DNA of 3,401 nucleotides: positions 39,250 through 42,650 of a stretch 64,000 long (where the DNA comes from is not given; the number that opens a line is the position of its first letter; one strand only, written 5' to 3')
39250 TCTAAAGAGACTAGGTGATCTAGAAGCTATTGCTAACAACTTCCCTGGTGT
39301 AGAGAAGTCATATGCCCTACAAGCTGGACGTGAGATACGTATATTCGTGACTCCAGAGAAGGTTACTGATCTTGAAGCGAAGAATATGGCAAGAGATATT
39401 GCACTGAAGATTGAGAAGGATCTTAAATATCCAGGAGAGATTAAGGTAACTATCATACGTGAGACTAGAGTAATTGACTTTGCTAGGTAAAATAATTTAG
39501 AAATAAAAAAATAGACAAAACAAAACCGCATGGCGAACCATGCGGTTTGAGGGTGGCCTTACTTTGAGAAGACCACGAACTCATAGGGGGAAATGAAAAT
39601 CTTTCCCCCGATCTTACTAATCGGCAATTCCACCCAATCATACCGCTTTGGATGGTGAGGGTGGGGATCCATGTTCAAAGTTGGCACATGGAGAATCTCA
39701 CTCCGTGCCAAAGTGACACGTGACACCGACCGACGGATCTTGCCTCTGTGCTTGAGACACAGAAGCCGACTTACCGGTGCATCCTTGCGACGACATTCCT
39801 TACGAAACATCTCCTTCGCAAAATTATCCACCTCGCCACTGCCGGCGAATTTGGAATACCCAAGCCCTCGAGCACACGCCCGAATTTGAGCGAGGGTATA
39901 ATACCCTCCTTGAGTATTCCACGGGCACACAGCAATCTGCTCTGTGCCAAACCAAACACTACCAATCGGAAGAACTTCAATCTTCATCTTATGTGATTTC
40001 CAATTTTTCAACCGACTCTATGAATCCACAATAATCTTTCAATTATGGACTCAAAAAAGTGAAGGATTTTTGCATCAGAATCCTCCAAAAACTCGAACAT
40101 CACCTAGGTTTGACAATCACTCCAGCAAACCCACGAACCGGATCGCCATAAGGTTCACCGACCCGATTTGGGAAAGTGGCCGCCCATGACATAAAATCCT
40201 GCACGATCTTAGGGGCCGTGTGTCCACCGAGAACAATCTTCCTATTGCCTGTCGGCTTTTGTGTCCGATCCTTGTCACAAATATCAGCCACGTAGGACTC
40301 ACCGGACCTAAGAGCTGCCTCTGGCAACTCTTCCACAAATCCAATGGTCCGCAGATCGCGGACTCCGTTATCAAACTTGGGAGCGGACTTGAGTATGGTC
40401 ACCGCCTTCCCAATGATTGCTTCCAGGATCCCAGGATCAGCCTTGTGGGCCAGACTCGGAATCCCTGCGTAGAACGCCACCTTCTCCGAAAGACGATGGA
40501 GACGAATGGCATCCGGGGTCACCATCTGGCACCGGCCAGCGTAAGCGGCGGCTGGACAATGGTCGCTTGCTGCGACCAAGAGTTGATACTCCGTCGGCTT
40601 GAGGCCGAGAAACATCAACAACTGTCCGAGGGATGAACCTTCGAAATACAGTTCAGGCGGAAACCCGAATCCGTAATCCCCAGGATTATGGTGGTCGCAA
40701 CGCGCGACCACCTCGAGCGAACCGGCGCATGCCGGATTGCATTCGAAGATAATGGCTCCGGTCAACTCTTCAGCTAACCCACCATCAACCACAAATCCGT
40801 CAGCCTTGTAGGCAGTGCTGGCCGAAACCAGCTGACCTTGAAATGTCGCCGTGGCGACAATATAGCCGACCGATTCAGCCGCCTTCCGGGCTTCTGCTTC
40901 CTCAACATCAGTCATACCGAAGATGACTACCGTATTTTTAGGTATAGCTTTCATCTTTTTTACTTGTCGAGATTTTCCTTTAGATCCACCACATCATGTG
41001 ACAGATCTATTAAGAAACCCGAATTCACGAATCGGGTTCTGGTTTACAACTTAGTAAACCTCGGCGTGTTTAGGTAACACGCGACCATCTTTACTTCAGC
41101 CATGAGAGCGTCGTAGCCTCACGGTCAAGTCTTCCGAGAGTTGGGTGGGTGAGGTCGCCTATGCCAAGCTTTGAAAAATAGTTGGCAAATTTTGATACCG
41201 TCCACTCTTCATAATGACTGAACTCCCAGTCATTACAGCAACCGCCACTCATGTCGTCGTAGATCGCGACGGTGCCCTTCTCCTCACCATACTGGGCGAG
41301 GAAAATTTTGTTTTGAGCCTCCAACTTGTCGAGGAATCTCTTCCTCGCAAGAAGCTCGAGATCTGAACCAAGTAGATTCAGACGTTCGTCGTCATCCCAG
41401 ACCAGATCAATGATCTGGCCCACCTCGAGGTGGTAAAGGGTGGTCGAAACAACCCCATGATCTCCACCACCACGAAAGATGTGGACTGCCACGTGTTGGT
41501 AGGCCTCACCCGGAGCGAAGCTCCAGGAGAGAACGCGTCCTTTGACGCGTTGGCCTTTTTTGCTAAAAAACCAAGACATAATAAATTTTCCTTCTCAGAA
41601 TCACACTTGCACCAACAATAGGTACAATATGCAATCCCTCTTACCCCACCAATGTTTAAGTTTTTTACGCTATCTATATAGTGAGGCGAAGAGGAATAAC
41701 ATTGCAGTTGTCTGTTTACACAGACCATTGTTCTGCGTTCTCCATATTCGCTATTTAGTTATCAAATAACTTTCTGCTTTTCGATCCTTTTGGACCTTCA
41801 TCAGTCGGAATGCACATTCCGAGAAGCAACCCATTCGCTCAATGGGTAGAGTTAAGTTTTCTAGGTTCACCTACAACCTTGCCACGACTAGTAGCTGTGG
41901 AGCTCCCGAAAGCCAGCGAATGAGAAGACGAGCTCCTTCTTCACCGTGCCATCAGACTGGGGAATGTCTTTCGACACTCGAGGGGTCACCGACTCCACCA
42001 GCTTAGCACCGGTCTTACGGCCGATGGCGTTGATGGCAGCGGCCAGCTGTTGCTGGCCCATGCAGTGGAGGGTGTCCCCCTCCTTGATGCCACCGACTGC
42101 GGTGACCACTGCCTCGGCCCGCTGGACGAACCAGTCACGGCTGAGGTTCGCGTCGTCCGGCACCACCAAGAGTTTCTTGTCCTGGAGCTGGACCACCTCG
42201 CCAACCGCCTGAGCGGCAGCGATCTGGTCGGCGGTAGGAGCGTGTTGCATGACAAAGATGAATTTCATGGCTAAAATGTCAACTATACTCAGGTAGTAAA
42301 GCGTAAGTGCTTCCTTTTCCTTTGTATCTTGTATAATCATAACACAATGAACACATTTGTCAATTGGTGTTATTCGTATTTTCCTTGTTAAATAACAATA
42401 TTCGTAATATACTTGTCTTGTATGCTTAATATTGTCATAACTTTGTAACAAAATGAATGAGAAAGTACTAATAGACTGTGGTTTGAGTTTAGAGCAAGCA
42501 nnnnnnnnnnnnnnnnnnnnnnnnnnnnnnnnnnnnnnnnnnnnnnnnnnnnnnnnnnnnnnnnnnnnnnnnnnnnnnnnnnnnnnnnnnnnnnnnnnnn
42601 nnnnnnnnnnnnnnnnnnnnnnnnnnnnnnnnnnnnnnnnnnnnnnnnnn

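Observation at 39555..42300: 2.7-kb GC-rich foreign island of four unknown genes (incl. a divergent DHH/DHHA1-like phosphoesterase) inserted between rny and a TrmB-family regulator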

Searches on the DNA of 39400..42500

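Call 73: search_rna_families(source=window, start=39400, end=42500, threshold=evalue, max_evalue=10, show_alignments=4)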
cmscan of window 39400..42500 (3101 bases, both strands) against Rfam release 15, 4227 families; matches with E-value up to 10: 3.
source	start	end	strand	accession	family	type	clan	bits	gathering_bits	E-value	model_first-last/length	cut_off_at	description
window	39515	39611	+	RF00516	ylbH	Cis-reg; leader;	-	20.7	50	0.21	1-122/122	no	ylbH leader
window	41796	41959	+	RF02257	adapt33_3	Gene; lncRNA;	-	15.1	70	4.6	1-140/140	no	Adaptive response 33 conserved region 3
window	40680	40744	+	RF02353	BjrC68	Gene; sRNA;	-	13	39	8.2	1-82/82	no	Bradyrhizobiaceae sRNA BjrC68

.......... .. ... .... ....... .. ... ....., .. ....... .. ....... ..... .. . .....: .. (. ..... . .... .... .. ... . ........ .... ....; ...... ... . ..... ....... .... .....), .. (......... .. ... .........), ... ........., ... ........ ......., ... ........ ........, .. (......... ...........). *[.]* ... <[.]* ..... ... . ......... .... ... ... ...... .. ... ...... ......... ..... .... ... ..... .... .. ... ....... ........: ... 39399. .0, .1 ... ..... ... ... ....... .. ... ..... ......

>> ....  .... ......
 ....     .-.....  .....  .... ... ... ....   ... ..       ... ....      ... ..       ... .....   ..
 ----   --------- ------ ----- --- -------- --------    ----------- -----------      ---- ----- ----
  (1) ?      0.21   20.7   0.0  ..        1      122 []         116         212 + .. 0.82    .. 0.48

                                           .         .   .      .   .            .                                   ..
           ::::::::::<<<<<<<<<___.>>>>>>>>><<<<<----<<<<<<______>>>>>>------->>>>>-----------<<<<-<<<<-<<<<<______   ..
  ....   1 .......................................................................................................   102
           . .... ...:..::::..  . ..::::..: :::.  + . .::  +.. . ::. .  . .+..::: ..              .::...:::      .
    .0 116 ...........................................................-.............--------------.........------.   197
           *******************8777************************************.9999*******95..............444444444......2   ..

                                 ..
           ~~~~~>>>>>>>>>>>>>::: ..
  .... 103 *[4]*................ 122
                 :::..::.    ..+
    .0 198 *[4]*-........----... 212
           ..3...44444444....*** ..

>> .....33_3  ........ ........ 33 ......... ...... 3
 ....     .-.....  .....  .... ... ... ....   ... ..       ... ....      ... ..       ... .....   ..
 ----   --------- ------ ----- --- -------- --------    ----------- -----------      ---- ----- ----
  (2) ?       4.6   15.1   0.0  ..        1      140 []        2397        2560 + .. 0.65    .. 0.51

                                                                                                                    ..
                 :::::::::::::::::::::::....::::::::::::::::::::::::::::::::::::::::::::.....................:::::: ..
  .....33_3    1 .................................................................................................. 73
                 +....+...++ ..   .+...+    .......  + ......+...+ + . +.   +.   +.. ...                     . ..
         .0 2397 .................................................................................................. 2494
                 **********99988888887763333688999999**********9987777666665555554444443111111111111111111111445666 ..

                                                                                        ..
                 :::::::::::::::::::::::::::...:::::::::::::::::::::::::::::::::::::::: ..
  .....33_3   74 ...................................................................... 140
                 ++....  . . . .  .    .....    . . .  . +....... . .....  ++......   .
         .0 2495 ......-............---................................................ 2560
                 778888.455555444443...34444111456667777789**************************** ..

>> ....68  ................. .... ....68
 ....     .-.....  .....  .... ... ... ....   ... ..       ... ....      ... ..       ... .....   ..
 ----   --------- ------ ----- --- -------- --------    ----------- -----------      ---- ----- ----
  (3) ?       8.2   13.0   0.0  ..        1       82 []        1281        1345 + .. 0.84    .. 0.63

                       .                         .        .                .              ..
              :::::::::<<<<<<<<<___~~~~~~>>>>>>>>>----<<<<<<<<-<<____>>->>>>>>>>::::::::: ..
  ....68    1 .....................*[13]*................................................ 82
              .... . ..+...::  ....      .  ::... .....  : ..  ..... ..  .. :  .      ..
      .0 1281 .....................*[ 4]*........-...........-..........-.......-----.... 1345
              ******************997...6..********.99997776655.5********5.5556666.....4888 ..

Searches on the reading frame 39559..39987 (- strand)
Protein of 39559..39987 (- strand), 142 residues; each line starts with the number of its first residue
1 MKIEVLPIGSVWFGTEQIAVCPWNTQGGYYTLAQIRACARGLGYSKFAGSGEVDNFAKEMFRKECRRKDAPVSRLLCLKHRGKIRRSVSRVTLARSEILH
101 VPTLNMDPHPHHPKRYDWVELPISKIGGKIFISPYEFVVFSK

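Call 6: search_protein_families(library=pfam, proteins=[window:39559-39987:-], max_evalue=1)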
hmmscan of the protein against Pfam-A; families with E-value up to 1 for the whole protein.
window:39559-39987:- (142 aa): 0 families

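Call 7: search_protein_families(library=phrogs, proteins=[window:39559-39987:-], max_evalue=1)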
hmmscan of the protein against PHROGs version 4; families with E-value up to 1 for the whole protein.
window:39559-39987:- (142 aa): 0 families

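Call 8: search_protein_families(library=padloc, proteins=[window:39559-39987:-], max_evalue=1)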
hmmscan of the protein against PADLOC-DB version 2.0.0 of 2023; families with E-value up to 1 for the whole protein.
window:39559-39987:- (142 aa): 0 families

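Call 32: search_protein_families(library=ncbifam, proteins=[window:39559-39987:-], max_evalue=1)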
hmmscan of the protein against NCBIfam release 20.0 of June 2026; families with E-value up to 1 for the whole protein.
window:39559-39987:- (142 aa): 0 families

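Call 46: search_protein_representatives(protein=window:39559-39987:-)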
Query: 142 residues. Proteins with E-value up to 0.001 (for the whole library): 4; up to 1e-10: 3; up to 1e-30: 3. The best 4 are listed.
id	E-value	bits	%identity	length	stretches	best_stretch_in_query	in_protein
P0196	8.7e-94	327.5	100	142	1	1-142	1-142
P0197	6.6e-49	181.9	65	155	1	1-142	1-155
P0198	5.7e-35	136.7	54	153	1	1-142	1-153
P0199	8.6e-05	38.8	40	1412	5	25-70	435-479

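Call 80: find_encoding_contigs(protein=P0197, flank=8000, max_places=3)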
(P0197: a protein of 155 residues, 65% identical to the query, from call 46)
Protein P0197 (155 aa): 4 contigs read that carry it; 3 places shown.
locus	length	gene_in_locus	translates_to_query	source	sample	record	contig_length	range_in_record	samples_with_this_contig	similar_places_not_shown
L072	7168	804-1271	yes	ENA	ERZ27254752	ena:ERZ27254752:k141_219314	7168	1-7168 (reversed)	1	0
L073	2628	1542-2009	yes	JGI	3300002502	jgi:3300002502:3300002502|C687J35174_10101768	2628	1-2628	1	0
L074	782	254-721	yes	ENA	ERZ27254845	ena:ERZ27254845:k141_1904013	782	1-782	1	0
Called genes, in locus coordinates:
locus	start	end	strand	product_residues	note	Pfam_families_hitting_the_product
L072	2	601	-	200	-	?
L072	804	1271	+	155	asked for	-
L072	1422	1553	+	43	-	-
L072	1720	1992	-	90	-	PF00216:Bac_DNA_binding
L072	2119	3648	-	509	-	PF12072:RNase_Y_N, PF00013:KH_1 (weak), PF01966:HD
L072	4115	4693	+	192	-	-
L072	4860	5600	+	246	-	-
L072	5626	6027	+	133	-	-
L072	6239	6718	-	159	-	-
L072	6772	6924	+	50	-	-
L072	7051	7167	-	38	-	?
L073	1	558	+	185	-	?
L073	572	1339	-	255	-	PF01978:TrmB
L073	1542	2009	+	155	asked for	-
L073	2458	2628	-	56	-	?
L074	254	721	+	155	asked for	-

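Call 119: search_solved_structures(query=A9, max_evalue=10)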
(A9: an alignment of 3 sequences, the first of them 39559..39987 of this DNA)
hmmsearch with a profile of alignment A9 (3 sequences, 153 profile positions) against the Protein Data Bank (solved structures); distinct sequences matched with E-value up to 10: 0.
